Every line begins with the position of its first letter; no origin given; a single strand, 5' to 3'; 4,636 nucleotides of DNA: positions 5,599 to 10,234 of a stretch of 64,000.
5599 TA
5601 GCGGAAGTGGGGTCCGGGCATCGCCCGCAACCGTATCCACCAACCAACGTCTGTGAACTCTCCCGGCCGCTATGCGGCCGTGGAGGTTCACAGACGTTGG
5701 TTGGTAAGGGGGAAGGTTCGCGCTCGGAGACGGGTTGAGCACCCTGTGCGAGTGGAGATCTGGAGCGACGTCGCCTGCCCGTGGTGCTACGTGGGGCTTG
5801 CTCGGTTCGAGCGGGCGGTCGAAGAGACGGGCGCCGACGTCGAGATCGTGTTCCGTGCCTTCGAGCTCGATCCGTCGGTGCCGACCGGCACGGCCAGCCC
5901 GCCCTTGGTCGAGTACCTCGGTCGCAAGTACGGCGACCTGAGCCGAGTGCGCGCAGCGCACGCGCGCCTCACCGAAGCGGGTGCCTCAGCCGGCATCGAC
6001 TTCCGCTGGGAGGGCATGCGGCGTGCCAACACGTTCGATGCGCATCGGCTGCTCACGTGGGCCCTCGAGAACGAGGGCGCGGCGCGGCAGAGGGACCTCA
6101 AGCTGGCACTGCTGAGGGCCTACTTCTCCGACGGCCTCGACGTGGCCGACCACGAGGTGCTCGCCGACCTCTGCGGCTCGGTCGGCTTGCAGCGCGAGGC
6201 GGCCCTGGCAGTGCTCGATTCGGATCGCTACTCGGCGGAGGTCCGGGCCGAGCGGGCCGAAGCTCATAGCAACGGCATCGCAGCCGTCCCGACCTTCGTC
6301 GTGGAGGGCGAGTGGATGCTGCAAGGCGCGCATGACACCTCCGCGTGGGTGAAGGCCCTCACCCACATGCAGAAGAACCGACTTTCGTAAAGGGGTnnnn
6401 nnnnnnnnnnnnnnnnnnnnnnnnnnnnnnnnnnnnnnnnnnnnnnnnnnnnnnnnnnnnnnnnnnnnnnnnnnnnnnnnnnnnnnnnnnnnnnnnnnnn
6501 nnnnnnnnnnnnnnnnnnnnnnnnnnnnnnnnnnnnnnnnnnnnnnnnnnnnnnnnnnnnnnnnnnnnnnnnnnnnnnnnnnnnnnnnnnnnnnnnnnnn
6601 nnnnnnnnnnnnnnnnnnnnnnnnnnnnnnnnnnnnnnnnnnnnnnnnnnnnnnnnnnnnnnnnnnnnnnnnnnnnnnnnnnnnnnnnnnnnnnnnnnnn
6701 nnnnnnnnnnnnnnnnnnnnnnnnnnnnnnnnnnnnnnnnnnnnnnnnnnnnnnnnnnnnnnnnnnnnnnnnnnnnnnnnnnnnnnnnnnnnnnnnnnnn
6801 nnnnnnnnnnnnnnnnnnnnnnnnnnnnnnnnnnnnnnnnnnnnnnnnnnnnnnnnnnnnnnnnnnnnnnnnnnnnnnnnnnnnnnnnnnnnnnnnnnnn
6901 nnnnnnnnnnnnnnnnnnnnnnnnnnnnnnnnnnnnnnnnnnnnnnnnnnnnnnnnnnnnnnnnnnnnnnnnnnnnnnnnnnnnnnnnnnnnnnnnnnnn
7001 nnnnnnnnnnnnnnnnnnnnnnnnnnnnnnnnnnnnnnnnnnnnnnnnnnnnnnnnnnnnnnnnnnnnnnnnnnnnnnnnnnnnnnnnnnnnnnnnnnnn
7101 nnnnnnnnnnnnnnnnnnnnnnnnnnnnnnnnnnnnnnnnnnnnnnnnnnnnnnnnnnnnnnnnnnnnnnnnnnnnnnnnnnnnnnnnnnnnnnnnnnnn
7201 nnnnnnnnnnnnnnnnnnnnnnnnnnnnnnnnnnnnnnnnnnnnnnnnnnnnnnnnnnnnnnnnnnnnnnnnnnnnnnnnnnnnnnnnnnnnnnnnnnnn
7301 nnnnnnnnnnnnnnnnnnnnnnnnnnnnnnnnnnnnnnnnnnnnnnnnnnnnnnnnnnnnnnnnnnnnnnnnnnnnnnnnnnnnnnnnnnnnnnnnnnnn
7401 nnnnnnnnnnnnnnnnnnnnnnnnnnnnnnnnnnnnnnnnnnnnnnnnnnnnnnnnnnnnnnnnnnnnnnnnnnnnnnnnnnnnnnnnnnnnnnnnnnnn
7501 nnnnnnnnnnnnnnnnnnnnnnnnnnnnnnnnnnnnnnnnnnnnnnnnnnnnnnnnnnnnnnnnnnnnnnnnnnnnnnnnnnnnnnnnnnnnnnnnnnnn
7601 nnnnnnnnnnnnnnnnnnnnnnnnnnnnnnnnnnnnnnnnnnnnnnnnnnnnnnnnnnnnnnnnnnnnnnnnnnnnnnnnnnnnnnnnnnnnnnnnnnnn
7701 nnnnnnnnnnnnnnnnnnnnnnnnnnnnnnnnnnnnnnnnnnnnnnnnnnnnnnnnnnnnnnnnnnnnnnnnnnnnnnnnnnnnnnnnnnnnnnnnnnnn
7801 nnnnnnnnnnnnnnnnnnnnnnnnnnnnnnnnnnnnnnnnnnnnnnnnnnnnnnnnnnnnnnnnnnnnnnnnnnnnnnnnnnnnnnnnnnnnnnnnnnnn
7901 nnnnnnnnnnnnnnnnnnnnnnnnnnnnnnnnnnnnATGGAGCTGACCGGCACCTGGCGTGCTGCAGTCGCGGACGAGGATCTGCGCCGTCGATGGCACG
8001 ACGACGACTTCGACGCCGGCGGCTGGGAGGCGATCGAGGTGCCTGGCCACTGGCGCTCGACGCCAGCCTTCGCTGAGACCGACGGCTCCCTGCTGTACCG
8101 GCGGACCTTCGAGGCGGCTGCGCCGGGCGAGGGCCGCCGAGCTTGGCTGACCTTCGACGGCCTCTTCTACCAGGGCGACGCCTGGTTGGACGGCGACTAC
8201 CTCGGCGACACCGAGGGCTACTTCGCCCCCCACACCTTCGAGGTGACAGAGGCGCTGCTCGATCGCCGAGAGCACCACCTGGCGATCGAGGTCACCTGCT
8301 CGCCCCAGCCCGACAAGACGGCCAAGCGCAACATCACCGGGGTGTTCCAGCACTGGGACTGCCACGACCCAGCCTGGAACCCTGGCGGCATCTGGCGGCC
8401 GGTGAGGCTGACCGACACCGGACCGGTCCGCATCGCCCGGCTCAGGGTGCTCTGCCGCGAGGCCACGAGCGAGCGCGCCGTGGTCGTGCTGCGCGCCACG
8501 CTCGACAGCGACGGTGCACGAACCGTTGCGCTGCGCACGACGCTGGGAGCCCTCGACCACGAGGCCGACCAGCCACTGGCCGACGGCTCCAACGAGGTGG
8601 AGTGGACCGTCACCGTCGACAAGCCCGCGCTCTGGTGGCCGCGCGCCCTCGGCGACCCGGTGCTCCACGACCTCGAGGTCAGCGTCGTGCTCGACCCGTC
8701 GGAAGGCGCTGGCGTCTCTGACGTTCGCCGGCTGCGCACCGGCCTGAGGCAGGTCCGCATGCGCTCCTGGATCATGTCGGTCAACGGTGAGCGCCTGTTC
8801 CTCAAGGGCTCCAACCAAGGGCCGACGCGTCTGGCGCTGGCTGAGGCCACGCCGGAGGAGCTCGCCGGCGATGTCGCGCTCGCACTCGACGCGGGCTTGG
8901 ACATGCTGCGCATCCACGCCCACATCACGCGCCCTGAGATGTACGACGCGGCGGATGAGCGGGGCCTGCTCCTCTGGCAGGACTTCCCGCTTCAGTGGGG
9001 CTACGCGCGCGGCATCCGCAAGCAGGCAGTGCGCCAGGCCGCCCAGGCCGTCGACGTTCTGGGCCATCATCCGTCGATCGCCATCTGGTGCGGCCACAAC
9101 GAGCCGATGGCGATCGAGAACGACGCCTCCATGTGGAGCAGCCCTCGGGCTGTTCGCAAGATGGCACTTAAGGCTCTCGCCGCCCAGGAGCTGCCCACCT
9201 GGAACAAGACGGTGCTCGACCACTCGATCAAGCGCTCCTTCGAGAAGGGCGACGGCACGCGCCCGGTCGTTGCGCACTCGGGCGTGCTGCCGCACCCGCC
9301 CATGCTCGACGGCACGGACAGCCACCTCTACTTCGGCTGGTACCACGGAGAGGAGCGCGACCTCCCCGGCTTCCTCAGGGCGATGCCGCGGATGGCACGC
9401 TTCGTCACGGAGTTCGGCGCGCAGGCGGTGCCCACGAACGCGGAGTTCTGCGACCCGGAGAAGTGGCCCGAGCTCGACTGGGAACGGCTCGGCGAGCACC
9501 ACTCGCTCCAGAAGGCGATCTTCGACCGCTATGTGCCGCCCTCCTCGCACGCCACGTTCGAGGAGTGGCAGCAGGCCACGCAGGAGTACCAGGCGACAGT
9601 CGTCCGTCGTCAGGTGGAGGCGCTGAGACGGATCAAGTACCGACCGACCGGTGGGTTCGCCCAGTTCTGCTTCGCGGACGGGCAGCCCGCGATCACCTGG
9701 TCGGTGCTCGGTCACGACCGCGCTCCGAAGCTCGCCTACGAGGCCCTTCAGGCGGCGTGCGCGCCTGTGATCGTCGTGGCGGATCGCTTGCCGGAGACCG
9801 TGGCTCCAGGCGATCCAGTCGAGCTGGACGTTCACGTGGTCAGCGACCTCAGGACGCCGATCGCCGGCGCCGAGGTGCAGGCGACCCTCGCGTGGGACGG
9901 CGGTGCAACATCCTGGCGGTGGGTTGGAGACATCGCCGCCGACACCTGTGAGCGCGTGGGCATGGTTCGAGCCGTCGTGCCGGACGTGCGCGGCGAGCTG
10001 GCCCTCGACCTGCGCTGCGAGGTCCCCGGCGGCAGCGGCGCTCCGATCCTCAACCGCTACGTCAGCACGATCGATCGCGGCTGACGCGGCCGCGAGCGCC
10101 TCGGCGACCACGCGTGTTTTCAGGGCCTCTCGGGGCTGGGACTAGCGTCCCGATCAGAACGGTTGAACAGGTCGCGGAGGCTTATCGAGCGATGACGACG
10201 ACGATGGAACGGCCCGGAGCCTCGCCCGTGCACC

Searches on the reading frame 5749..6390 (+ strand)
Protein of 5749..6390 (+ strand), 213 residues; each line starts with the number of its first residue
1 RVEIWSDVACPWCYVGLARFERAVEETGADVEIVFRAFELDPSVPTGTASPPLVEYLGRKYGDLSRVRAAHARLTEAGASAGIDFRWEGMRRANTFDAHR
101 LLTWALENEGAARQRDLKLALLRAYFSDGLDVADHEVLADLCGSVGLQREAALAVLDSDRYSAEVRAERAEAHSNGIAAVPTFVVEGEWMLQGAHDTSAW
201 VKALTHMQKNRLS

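Call 31: search_protein_families(library=pfam, proteins=[window:5749-6390:+])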
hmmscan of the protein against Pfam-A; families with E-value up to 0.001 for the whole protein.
window:5749-6390:+ (213 aa): 2 families
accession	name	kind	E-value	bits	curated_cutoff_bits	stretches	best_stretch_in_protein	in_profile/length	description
PF01323.26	DSBA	-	1.7e-39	136.1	25.6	1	2-203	2-189/191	DSBA-like thioredoxin domain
PF13462.12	Thioredoxin_4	-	4.5e-07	30.6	23.2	1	145-203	105-162/165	Thioredoxin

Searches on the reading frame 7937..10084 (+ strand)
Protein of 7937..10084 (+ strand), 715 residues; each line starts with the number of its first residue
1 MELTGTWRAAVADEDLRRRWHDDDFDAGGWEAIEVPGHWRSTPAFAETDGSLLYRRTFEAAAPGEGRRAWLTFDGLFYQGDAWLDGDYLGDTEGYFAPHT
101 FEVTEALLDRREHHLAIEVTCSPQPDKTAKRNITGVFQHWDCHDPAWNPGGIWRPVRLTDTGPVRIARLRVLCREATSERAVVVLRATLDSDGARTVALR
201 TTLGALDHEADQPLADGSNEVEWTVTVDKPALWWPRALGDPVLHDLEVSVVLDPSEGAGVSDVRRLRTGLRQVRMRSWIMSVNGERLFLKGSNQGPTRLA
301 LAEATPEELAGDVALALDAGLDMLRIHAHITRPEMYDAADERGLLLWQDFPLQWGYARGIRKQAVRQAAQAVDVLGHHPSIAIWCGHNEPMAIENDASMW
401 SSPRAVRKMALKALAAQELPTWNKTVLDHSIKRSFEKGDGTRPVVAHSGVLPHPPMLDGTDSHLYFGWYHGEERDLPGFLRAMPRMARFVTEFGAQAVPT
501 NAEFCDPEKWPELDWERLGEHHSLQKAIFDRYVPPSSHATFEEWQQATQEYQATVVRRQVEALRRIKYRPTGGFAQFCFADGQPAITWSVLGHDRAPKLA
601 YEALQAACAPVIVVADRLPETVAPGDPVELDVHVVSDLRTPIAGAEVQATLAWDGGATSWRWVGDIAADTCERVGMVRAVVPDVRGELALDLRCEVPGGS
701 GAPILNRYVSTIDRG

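Call 48: search_protein_families(library=pfam, proteins=[window:7937-10084:+], max_evalue=0.00001)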
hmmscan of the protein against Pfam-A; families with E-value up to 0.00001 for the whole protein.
window:7937-10084:+ (715 aa): 3 families
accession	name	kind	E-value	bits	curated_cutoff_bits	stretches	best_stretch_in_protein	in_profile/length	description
PF22666.2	Glyco_hydro_2_N2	-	7.1e-09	36.4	27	1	52-142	50-137/167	Glycosyl hydrolase 2 galactose-binding domain-like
PF02837.24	Glyco_hydro_2_N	-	4.9e-07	30.3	28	1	3-159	4-166/169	Glycosyl hydrolases family 2, sugar binding domain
PF00703.27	Glyco_hydro_2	-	6.1e-06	27.4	23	0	174-271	27-109/109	Glycosyl hydrolases family 2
